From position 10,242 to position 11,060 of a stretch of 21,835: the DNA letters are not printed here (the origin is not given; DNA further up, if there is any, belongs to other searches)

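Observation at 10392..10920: HyuB carries an in-frame 175-aa N-terminal extension with an uncharacterised conserved core domain that has a standalone paralog in the same window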

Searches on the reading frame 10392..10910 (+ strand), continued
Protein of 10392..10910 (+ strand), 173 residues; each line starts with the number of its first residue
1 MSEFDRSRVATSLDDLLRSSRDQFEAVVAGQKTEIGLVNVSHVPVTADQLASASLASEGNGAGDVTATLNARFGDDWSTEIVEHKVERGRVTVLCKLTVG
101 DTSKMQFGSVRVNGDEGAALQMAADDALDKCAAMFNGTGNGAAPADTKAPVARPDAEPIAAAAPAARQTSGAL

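Call 34: predict_structure(alignment_id=A1)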
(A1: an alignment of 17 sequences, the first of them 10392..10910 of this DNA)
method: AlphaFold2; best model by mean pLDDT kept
length: 173 residues; sequences in the alignment: 17
mean_pLDDT: 62.7   pTM: 0.42
mean pLDDT of the five models: 62.7, 62.5, 62.5, 62.1, 61.6
residues with pLDDT >= 90: 4; 70-90: 69; 50-70: 31; < 50: 69
segments of 3 or more residues with pLDDT < 50: 1-3, 31-46, 48-62, 138-163, 165-173
pLDDT, mean of each block of 10 residues (from residue 1): 50 64 63 41 44 41 68 83 88 89 88 82 85 65 36 41 45 45
secondary structure, 60 per line:
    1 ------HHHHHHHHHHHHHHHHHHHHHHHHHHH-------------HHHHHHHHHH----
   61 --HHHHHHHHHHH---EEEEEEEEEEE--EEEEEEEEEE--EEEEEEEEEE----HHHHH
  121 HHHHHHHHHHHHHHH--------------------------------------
elements in order: H7-33 H47-56 H63-73 E77-87 E90-99 E102-111 H116-135
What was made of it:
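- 10410..10490 (+): N-terminal amphipathic helix of the module (residues 7-33). Conserved motif: S-x-[FL]-D-[DE]-[ML]-L-x-x-[NS]-[RK]-x-x-[FL]-[DE]-x-L. The AF2 helix spans residues 7-33, pLDDT about 64 (call 34).
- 10491..10577 (+): Disordered linker 1 (residues 34-62). pLDDT is below 50 over most of it (residues 31-46 and 48-62 are the low-confidence segments; call 34).
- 10578..10796 (+): Rad52/SSAP-fold core (residues 63-135): helix 63-73, strands 77-87, 90-99 and 102-111, helix 116-135. AF2 pLDDT is 82-89 over residues 71-130 (10-residue block means) and lower at both ends (call 34).
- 10797..10910 (+): Disordered Pro/Ala-rich linker 2 (residues 136-173), joining the module to the HyuB core. 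pLDDT is below 50 (call 34).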

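Call 37: search_protein_representatives(alignment_id=A1)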
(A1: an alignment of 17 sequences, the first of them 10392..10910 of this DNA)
Query: 17 sequences, 156 profile positions. Proteins with E-value up to 0.001 (for the whole library): 418; up to 1e-10: 163; up to 1e-30: 27. The best 150 are listed.
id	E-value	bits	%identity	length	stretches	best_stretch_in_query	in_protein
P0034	2.3e-61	222.6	-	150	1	1-156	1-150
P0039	9.4e-54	197.8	-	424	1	1-156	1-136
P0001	2.1e-48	180.5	-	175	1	1-156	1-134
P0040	1.5e-44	168.0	-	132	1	1-112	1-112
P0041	8.3e-44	165.5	-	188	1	1-156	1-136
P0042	3.5e-42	160.3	-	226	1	1-156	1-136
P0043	4.5e-42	159.9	-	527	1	5-155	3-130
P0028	2.6e-41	157.4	-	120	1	27-156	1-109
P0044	2.6e-40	154.2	-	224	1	1-156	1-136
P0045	8.2e-40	152.6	-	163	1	1-156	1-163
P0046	2.0e-37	144.8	-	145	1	1-101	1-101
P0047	4.3e-37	143.7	-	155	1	5-156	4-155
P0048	7.1e-36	139.8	-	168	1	1-156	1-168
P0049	9.4e-36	139.4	-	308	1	1-156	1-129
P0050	3.8e-34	134.1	-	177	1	5-156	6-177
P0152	4.6e-16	75.4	-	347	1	46-155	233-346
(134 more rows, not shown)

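Call 61: find_related_loci(query=A6, collection=metagenome_contigs, flank=8000)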
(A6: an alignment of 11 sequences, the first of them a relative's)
Query A6 (176 aa) in metagenome_contigs; peptide patterns used: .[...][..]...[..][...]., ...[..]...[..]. (x = any residue, [..] = any of these).
149 stretches matched a pattern; 16 encode a relative of the query (tblastn E <= 1e-3); 16 distinct loci.
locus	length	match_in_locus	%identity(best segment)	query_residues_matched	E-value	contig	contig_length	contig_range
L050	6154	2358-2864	43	1-176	1e-41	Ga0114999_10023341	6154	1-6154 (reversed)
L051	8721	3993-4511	45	1-176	2e-39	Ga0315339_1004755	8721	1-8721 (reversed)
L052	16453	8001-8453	43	1-176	6e-36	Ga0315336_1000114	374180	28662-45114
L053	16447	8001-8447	40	1-176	8e-35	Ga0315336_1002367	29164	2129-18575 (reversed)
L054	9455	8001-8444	50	10-176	6e-39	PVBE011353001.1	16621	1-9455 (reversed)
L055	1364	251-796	41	1-176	1e-33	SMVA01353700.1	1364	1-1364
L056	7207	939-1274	47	10-142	9e-31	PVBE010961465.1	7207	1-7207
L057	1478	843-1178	47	10-142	4e-31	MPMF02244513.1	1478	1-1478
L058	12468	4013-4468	40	10-176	6e-30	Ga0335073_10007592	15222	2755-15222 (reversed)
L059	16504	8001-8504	41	1-176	3e-29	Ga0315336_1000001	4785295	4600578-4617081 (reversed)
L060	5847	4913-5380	39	10-176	3e-28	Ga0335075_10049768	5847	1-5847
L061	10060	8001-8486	35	1-176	8e-26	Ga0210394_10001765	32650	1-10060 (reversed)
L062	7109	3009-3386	39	10-122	2e-19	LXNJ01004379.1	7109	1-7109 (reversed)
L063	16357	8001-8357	38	10-122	7e-18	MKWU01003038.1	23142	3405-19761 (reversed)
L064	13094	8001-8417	36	13-176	5e-23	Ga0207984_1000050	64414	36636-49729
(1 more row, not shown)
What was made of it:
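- Tried and rejected: A narrower alignment worked (call 61).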
